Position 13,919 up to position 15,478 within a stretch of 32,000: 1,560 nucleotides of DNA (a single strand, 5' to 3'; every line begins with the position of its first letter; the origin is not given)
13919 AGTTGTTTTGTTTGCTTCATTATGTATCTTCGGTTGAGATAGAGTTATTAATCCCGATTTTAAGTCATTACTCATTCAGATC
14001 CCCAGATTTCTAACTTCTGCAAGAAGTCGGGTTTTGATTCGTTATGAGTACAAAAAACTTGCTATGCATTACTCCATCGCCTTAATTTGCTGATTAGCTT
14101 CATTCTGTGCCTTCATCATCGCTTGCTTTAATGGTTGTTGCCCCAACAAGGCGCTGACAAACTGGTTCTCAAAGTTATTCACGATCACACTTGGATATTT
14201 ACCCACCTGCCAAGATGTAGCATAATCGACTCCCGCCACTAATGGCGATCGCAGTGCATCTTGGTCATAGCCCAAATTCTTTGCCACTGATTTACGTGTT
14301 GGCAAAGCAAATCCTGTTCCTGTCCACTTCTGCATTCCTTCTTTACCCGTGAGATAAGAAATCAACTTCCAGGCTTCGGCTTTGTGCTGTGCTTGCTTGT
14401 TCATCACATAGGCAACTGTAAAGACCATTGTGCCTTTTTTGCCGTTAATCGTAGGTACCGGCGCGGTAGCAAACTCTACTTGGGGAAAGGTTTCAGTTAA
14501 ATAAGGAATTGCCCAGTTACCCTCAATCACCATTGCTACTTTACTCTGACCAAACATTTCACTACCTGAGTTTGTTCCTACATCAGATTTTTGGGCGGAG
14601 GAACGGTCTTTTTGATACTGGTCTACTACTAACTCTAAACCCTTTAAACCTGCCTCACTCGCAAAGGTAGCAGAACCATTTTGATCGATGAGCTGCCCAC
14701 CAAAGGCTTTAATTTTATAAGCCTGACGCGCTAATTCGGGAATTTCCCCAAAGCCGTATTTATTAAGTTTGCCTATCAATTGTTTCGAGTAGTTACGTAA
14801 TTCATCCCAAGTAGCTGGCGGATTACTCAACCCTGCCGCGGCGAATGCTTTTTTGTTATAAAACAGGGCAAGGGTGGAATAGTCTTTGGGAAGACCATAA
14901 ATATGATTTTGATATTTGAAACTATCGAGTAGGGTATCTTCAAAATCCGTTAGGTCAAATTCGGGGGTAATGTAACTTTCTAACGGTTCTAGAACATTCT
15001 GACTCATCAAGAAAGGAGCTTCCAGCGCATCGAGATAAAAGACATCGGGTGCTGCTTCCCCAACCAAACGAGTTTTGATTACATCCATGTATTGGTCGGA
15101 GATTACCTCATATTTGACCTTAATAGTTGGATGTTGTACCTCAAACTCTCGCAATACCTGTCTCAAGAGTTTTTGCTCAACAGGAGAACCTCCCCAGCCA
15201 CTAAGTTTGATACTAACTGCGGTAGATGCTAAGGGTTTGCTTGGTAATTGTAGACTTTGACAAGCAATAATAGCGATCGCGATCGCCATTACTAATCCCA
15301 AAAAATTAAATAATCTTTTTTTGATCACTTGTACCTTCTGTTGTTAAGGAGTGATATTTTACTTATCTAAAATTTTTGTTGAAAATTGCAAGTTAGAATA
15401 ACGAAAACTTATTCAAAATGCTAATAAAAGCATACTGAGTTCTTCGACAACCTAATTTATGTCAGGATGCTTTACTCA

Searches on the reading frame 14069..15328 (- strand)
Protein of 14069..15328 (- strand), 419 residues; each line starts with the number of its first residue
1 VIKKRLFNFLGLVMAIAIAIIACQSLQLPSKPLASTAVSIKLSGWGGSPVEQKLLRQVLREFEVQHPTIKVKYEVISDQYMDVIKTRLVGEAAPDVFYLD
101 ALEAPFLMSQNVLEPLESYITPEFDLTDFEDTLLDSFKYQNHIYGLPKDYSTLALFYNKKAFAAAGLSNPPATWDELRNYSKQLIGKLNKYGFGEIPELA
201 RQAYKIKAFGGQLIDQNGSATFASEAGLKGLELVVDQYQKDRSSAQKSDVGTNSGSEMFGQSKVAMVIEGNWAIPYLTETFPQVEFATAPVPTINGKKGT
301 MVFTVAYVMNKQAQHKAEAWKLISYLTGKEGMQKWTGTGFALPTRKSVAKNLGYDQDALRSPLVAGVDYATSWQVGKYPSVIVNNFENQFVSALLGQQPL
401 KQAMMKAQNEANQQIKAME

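Call 3: search_protein_families(library=pfam, proteins=[window:14069-15328:-], max_evalue=0.01)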
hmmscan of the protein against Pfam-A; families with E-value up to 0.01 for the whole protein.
window:14069-15328:- (419 aa): 3 families
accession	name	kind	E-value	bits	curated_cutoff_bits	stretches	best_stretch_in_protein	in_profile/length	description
PF01547.30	SBP_bac_1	-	1.5e-39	137.2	26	1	51-332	6-306/307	Bacterial extracellular solute-binding protein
PF13416.11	SBP_bac_8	-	2e-32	113.5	27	1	59-357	3-274/279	Bacterial extracellular solute-binding protein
PF13343.11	SBP_bac_6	-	4.2e-08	33.4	24.6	1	270-355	148-231/245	Bacterial extracellular solute-binding protein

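Call 5: search_protein_families(library=ncbifam, proteins=[window:14069-15328:-], max_evalue=0.01)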
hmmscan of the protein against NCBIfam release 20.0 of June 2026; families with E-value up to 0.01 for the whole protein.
window:14069-15328:- (419 aa): 7 families
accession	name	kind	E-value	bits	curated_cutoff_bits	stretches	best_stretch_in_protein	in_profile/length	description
NF053763.1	ABCarbgalBndGanS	equivalog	2.5e-13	49.6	700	1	55-417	53-417/420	galactooligosaccharide ABC transporter substrate-binding protein GanS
NF007011.0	PRK09474.1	equivalog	5.9e-12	45.1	291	1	52-335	43-319/396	maltose/maltodextrin ABC transporter substrate-binding protein MalE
TIGR03850.1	bind_CPR_0540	equivalog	7.4e-12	44.6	299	1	5-179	2-186/437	carbohydrate ABC transporter substrate-binding protein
NF008211.0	PRK10974.1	equivalog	4.5e-06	25.5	411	1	140-192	135-189/439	sn-glycerol-3-phosphate ABC transporter substrate-binding protein UgpB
TIGR04541.1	thiaminase_BcmE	equivalog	0.00081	18.4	175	1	48-166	38-147/381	thiamine pyridinylase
NF007962.0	PRK10682.1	equivalog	0.0034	16.4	636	0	296-332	269-305/370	spermidine/putrescine ABC transporter substrate-binding protein PotF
NF011620.1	PRK15046.1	equivalog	0.0088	14.8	310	0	295-368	241-312/334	2-aminoethylphosphonate ABC transporter substrate-binding protein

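Call 8: find_related_loci(query=window:14069-15328:-, collection=genome_contigs, flank=10000)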
Query window:14069-15328:- (419 aa) in genome_contigs; peptide patterns used: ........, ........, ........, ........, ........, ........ (x = any residue, [..] = any of these).
600 stretches matched a pattern (row limit reached: there are more); 542 encode a relative of the query (tblastn E <= 1e-3); the best 80 are kept; 80 distinct loci.
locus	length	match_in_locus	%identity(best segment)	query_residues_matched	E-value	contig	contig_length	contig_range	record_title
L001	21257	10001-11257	97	1-419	0e+0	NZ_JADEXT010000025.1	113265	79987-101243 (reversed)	Nostoc sp. LEGE 12447 NODE_45_length_1, whole genome shotgun sequence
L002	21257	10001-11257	96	1-419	0e+0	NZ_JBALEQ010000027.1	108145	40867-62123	MAG: Nostoc sp. isolate P8256 bin 3 NODE_127_length_108145_cov_163.571254, whole genome shotgun sequence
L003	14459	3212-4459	94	4-419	0e+0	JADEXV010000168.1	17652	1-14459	Nostocales cyanobacterium LEGE 12452 NODE_216_length_17652_cov_4.34163, whole genome shotgun sequence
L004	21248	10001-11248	93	4-419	0e+0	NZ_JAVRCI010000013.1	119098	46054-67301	MAG: Nostoc sp. DedQUE12b contig_13, whole genome shotgun sequence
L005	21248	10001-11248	93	4-419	0e+0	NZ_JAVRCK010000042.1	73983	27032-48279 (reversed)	MAG: Nostoc sp. DedSLP03 contig_42, whole genome shotgun sequence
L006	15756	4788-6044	93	1-419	0e+0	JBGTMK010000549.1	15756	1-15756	MAG: Nostoc sp. isolate JTS-RE360 k141_1836776, whole genome shotgun sequence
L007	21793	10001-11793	93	1-419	0e+0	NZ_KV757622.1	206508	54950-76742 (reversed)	Nostoc sp. KVJ20 contig_86, whole genome shotgun sequence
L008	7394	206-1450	94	4-418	0e+0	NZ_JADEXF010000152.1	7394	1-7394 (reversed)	Nostoc cf. edaphicum LEGE 07299 NODE_308_length_7394_cov_2.8467, whole genome shotgun sequence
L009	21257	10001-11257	93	1-419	0e+0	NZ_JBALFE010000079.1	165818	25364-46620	MAG: Nostoc sp. isolate P943 bin 5 NODE_18_length_165818_cov_54.145659, whole genome shotgun sequence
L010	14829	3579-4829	93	3-419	0e+0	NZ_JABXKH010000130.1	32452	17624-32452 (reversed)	MAG: Nostoc sp. NMS2 NODE_1892_length_32452_cov_250.891, whole genome shotgun sequence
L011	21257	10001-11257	92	1-419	0e+0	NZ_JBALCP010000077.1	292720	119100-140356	MAG: Nostoc sp. isolate P12559 bin 8 NODE_3_length_292720_cov_197.604941, whole genome shotgun sequence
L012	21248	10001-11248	93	4-419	0e+0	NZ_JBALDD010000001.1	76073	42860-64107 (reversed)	MAG: Nostoc sp. isolate P12649 bin 6 NODE_192_length_76073_cov_151.829753, whole genome shotgun sequence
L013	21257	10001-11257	92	1-419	0e+0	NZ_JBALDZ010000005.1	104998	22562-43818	MAG: Nostoc sp. isolate P3034 bin 5 NODE_154_length_104998_cov_64.973966, whole genome shotgun sequence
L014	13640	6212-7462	93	3-419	0e+0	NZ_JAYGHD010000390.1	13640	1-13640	Nostoc sp. UHCC 0251 NODE_210_length_13640_cov_28.402503, whole genome shotgun sequence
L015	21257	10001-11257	92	1-419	0e+0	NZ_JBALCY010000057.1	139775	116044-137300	MAG: Nostoc sp. isolate P12588 bin 4 NODE_25_length_139775_cov_75.958648, whole genome shotgun sequence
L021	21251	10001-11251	91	3-419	0e+0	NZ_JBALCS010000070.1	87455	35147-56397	MAG: Nostoc sp. isolate P12567 bin 1 NODE_38_length_87455_cov_217.765911, whole genome shotgun sequence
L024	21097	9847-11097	91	3-419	0e+0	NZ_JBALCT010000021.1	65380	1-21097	MAG: Nostoc sp. isolate P12569 bin 5 NODE_38_length_65380_cov_210.184116, whole genome shotgun sequence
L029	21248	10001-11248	92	4-419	0e+0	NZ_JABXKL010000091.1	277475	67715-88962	MAG: Nostoc sp. NMS9 NODE_4_length_277475_cov_160.735, whole genome shotgun sequence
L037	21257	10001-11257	86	1-419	0e+0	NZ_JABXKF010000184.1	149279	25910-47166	MAG: Nostoc sp. LPT NODE_13_length_149279_cov_98.4014, whole genome shotgun sequence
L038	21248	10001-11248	87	4-419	0e+0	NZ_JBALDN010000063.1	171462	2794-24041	MAG: Nostoc sp. isolate P2081 bin 11 NODE_39_length_171462_cov_128.253322, whole genome shotgun sequence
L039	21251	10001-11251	87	3-419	0e+0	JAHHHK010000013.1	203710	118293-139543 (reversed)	MAG: Komarekiella atlantica HA4396-MV6 scaffold_107_c1, whole genome shotgun sequence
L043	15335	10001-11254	86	2-419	0e+0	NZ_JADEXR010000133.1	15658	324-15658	Aff. Roholtiella sp. LEGE 12411 NODE_193_length_15658_cov_27.606336, whole genome shotgun sequence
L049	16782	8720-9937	86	1-406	0e+0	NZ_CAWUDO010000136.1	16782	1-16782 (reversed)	Nostoc sp. CCY 9925 isolate Nostoc CCY 9925 NODE_136_length_16782_cov_121.018354, whole genome shotgun sequence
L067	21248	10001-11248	80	1-419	0e+0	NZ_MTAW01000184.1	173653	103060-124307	Nostoc sp. 106C 3_173653_29.8842_5_173653_0.409091694355986, whole genome shotgun sequence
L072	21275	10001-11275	77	1-419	0e+0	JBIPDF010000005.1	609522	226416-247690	MAG: Heteroscytonema crispum UTEX LB 1556 seq05, whole genome shotgun sequence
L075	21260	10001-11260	76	1-419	0e+0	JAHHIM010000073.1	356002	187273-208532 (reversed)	MAG: Trichormus sp. ATA11-4-KO1 scaffold_9_c1, whole genome shotgun sequence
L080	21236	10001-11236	76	3-419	0e+0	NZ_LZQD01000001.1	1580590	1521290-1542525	Trichormus sp. NMC-1 scaffold1, whole genome shotgun sequence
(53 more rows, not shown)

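Call 54: search_protein_families(library=pfam, proteins=[L005:13593-14504:+, L038:11268-11561:-, L006:6063-6467:-, L043:12100-13128:-, L072:12970-13677:-, L039:12756-13130:+, L005:12181-13557:-, L072:11617-12957:-, L010:6220-9234:-, L024:11526-11933:-], max_evalue=0.001)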
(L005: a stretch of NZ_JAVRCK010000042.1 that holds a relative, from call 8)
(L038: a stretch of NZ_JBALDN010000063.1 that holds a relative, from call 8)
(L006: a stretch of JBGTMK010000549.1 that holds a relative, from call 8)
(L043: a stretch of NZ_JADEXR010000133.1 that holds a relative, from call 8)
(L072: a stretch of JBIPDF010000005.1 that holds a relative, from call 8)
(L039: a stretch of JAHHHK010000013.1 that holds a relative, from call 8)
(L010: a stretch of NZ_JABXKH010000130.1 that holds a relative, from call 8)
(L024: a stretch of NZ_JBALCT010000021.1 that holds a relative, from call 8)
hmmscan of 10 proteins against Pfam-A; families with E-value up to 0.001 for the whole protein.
L005:13593-14504:+ (303 aa): 3 families
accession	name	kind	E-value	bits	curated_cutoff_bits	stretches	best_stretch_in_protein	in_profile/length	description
PF00561.26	Abhydrolase_1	-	1.9e-28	100.2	25.8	1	41-277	2-244/245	alpha/beta hydrolase fold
PF12697.13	Abhydrolase_6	-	1.8e-12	48.8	26.3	1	42-283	1-216/217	Alpha/beta hydrolase family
PF12146.15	Hydrolase_4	-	1.4e-09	38.1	27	1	43-249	8-207/239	Serine aminopeptidase, S33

L038:11268-11561:- (97 aa): 1 family
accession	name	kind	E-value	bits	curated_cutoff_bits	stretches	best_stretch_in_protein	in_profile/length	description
PF02604.26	PhdYeFM_antitox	-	1.5e-07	31.5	29.8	1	10-57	1-48/74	Antitoxin Phd_YefM, type II toxin-antitoxin system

L006:6063-6467:- (134 aa): 1 family
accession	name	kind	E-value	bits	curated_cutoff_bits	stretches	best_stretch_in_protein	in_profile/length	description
PF01850.27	PIN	-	8.5e-17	62.3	23.6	1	7-128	1-117/120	PIN domain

L043:12100-13128:- (342 aa): 11 families
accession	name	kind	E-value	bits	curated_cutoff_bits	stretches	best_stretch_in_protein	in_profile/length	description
PF12146.15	Hydrolase_4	-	4.1e-22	79.1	27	2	155-255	23-125/239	Serine aminopeptidase, S33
PF00561.26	Abhydrolase_1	-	4.4e-13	49.9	25.8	1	148-254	12-114/245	alpha/beta hydrolase fold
PF00326.27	Peptidase_S9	-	1.5e-10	41.3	22.6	1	155-337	6-208/213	Prolyl oligopeptidase family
PF02129.25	Peptidase_S15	-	7.6e-09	36.1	23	1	159-245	47-134/262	X-Pro dipeptidyl-peptidase (S15 family)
PF20434.5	BD-FAE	-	2.2e-07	31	26.8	0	152-229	35-111/215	BD-FAE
PF12697.13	Abhydrolase_6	-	2.8e-07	31.9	26.3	1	142-244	6-99/217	Alpha/beta hydrolase family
PF02230.22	Abhydrolase_2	-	2.4e-06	28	23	0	202-243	100-142/217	Phospholipase/Carboxylesterase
PF03959.19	FSH1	-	1.7e-05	25.1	21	1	229-316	132-199/211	Serine hydrolase (FSH1)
PF05677.18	DUF818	-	0.00046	19.7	20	0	160-287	168-301/365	Chlamydia CHLPS protein (DUF818)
PF05448.18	AXE1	-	0.00061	19.1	21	0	186-240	155-209/321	Acetyl xylan esterase (AXE1)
PF10142.15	PhoPQ_related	-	0.00088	18.5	20.3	0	262-340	247-322/367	PhoPQ-activated pathogenicity-related protein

L072:12970-13677:- (235 aa): 0 families

L039:12756-13130:+ (124 aa): 1 family
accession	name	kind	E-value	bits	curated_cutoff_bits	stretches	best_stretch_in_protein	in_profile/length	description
PF01850.27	PIN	-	6.4e-15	56.3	23.6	1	6-119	1-119/120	PIN domain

L005:12181-13557:- (458 aa): 0 families

L072:11617-12957:- (446 aa): 1 family
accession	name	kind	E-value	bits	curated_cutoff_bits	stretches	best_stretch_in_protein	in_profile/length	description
PF08450.18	SGL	-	5.5e-05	23.3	26.3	0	274-383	42-147/246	SMP-30/Gluconolactonase/LRE-like region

L010:6220-9234:- (1004 aa): 20 families
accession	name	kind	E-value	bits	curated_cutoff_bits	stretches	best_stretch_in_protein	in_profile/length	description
PF13424.12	TPR_12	-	4.8e-109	357.1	30.1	7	249-321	3-77/77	Tetratricopeptide repeat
PF12770.12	CHAT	-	1.2e-64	219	24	1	659-1002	2-289/289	CHAT domain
PF00515.34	TPR_1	-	2.5e-51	169.9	27.8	7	289-318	1-30/34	Tetratricopeptide repeat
PF13374.12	TPR_10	-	3.7e-51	170.2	27.5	5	249-282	2-35/42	Tetratricopeptide repeat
PF13181.12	TPR_8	-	3.8e-36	120.6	25.7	1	369-396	1-28/34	Tetratricopeptide repeat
PF07719.23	TPR_2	-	1.2e-33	112.9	27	0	370-396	2-28/34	Tetratricopeptide repeat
PF13176.12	TPR_7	-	2.6e-26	89.9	27.9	0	291-325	1-35/36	Tetratricopeptide repeat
PF13428.12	TPR_14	-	4.5e-15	55.1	23.5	0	216-237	8-29/44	Tetratricopeptide repeat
PF17874.7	TPR_MalT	-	3e-13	50.2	45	2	329-445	40-158/336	MalT-like TPR region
PF13414.12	TPR_11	-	3.9e-13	49.3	26.8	0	176-196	1-21/42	TPR repeat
PF14938.12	SNAP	-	9.7e-13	48.6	25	0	224-315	50-141/282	Soluble NSF attachment protein, SNAP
PF24885.1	TPR_NPHP3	-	3.7e-10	40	100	0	184-320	33-172/239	Nephrocystin-3 TPR domain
PF13174.12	TPR_6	-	8e-10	39.2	26.3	0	255-275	6-26/33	Tetratricopeptide repeat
PF13432.12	TPR_16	-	1.9e-07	31.8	32.7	0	176-237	4-59/65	Tetratricopeptide repeat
PF13431.12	TPR_17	-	2e-06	28.1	24.4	0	289-309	13-33/34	Tetratricopeptide repeat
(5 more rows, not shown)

L024:11526-11933:- (135 aa): 0 families

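Call 55: search_protein_families(library=pfam, proteins=[L039:12518-12766:+, L037:11790-12014:+, L037:12007-12249:+, L010:5023-5946:-, L021:12529-13839:-, L049:10253-10903:-, L067:15371-15961:-, L029:11505-12074:+, L075:11385-12338:+, L080:11779-12333:-], max_evalue=0.001)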
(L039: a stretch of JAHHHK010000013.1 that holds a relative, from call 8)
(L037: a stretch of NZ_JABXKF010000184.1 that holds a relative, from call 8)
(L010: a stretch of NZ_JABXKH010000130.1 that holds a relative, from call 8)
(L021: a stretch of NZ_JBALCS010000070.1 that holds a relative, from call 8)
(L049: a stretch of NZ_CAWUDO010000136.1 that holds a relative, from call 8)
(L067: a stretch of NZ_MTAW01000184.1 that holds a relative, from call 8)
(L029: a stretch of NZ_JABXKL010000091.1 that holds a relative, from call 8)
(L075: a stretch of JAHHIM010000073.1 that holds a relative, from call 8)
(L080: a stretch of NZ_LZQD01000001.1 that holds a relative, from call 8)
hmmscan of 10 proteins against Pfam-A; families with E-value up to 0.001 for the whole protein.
L039:12518-12766:+ (82 aa): 0 families

L037:11790-12014:+ (74 aa): 2 families
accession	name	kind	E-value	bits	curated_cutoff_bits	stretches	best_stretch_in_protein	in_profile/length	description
PF15919.11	HicB_lk_antitox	-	3.8e-11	43.7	27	1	7-61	3-58/123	HicB_like antitoxin of bacterial toxin-antitoxin system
PF21748.3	UPF0150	-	1.4e-06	28.6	27.3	1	10-48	15-53/64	UPF0150-like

L037:12007-12249:+ (80 aa): 1 family
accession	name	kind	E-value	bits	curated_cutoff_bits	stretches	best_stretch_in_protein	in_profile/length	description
PF07927.17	HicA_toxin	-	9.8e-14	51.7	27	1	11-63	3-57/58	HicA toxin of bacterial toxin-antitoxin,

L010:5023-5946:- (307 aa): 2 families
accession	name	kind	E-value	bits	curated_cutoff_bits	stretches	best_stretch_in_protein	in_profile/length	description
PF00089.32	Trypsin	-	6.6e-14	52.7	20.6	1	83-283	11-198/220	Trypsin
PF13365.12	Trypsin_2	-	2.3e-09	38.6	27.6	1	104-268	1-136/144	Trypsin-like peptidase domain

L021:12529-13839:- (436 aa): 4 families
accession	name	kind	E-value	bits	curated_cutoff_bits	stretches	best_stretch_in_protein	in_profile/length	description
PF01494.25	FAD_binding_3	-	2.6e-22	80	22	1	3-345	3-326/349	FAD binding domain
PF07992.20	Pyr_redox_2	-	3.9e-10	40.1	26.1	1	2-174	1-112/291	Pyridine nucleotide-disulphide oxidoreductase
PF13450.12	NAD_binding_8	-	6e-06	26.9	21.9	1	6-38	1-31/68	NAD(P)-binding Rossmann-like domain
PF01266.30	DAO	-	8.4e-06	26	27.9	1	3-68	1-75/353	FAD dependent oxidoreductase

L049:10253-10903:- (216 aa): 3 families
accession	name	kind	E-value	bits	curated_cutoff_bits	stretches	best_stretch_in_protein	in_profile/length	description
PF08241.18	Methyltransf_11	-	4.8e-09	37.2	21.2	1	65-116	44-93/95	Methyltransferase domain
PF13489.12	Methyltransf_23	-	3.3e-07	30.6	27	1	25-184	12-162/164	Methyltransferase domain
PF13649.12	Methyltransf_25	-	9.1e-06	26.7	27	1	65-114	48-97/97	Methyltransferase domain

L067:15371-15961:- (196 aa): 1 family
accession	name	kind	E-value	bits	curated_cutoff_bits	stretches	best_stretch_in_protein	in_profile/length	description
PF05685.18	Uma2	-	6.7e-44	149.8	27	1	19-177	1-160/172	Putative restriction endonuclease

L029:11505-12074:+ (189 aa): 2 families
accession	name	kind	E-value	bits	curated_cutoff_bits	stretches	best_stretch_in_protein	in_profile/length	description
PF04313.20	HSDR_N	-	0.00027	21.3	25.1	1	56-151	102-195/198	Type I restriction enzyme R protein N terminus (HSDR_N)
PF12705.13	PDDEXK_1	-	0.00072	20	22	1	64-131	102-174/247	PD-(D/E)XK nuclease superfamily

L075:11385-12338:+ (317 aa): 1 family
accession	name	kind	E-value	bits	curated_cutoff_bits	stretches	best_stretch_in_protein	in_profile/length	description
PF08843.17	AbiEii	-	2.7e-17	64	22.5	1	92-235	7-167/238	Nucleotidyl transferase AbiEii toxin, Type IV TA system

L080:11779-12333:- (184 aa): 1 family
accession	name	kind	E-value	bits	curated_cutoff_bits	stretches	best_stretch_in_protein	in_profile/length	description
PF00350.29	Dynamin_N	-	3e-21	76.6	27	1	73-182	2-109/168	Dynamin family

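Call 65: search_protein_families(library=padloc, proteins=[L005:12181-13557:-, L024:11526-11933:-, L010:6220-9234:-, L010:5023-5946:-, L029:11505-12074:+, L075:11385-12338:+, L067:15371-15961:-, L043:12100-13128:-, L005:13593-14504:+, L080:11779-12333:-], max_evalue=0.001)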
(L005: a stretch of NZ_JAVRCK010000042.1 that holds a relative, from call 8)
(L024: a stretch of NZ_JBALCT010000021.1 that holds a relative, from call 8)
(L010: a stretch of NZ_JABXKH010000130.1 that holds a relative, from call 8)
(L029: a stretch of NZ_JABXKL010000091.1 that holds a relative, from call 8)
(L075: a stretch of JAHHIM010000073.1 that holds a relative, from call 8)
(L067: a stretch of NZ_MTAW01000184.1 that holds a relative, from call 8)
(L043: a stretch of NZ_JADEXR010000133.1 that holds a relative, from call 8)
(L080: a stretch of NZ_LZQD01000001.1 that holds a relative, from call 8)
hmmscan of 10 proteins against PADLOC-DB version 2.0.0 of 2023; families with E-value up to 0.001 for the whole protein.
L005:12181-13557:- (458 aa): 4 families
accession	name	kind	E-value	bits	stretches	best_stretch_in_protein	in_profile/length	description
PDLC04597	PDC-M36A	-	9.4e-249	823.7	1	1-458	1-457/457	-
PDLC04598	PDC-M36A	-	5.8e-172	569.6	1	130-458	2-330/330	-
PDLC02086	Cas4b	-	0.00018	19.6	1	307-385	11-90/161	-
PDLC01771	Cas4b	-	0.00046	18.4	0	308-385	13-90/162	-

L024:11526-11933:- (135 aa): 2 families
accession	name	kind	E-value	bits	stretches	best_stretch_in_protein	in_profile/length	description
PDLC04599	PDC-M36B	-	1e-56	188.2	1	1-134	1-124/125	-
PDLC04600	PDC-M36B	-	3.1e-23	79.8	1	3-108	10-114/117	-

L010:6220-9234:- (1004 aa): 4 families
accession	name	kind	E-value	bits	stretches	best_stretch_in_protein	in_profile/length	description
PDLC01169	TPR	-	7.7e-54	180.7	4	208-299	108-199/252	TPR repeats containing protein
PDLC01171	TPR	-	1.7e-24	84.7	3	249-398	141-282/504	TPR repeats containing protein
PDLC01092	C3a198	-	1.4e-13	48.6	2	86-242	158-305/523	TPR protein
PDLC01078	C3a156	-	6.2e-09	33.9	0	181-250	55-126/268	oxidoreductase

L010:5023-5946:- (307 aa): 2 families
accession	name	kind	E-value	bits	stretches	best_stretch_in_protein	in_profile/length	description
PDLC03855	LmuA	-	1.5e-07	29.1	1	104-285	17-175/425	-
PDLC02159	Avs1b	-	0.00016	17.1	1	98-137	14-53/1924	-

L029:11505-12074:+ (189 aa): 3 families
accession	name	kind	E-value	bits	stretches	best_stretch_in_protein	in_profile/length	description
PDLC01472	PD_DExK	-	1.2e-07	29.7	1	50-155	9-119/146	"CAS-I,CAS-II,CAS-III,CAS-IV,CAS-V,CAS-VI; associated"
PDLC00943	Cas4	-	0.0006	17.8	1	66-130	51-113/180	CRISPR-associated protein Cas4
PDLC01250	Cas4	-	0.00097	17.5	0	69-128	46-103/168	"CAS-I,CAS-II,CAS-III,CAS-IV,CAS-V,CAS-VI; acquisition_associated"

L075:11385-12338:+ (317 aa): 6 families
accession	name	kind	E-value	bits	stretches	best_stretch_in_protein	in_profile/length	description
PDLC02298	AbiEii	-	2.5e-74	247.4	1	74-284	2-206/220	AbiEii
PDLC02281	AbiEi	-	6.7e-23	78.6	1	6-73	4-71/72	AbiEi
PDLC02278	AbiEi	-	1.1e-06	26.2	1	12-66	7-59/66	AbiEi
PDLC02330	AbiEii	-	8e-06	23.7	1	83-181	11-111/219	AbiEii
PDLC02291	AbiEii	-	4.3e-05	21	1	104-248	60-211/310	AbiEii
PDLC02296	AbiEii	-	0.0001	19.6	0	79-129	29-75/282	AbiEii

L067:15371-15961:- (196 aa): 4 families
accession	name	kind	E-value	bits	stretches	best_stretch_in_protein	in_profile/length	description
PDLC04832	PDC-S03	-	1.7e-32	110.7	1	17-180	9-175/188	-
PDLC04834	PDC-S03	-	3e-29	100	1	12-172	4-164/184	-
PDLC04833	PDC-S03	-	1.3e-21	75.1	1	6-171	13-184/207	-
PDLC04835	PDC-S03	-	3.7e-10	37.7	1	9-146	1-145/207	-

L043:12100-13128:- (342 aa): 0 families

L005:13593-14504:+ (303 aa): 0 families

L080:11779-12333:- (184 aa): 0 families
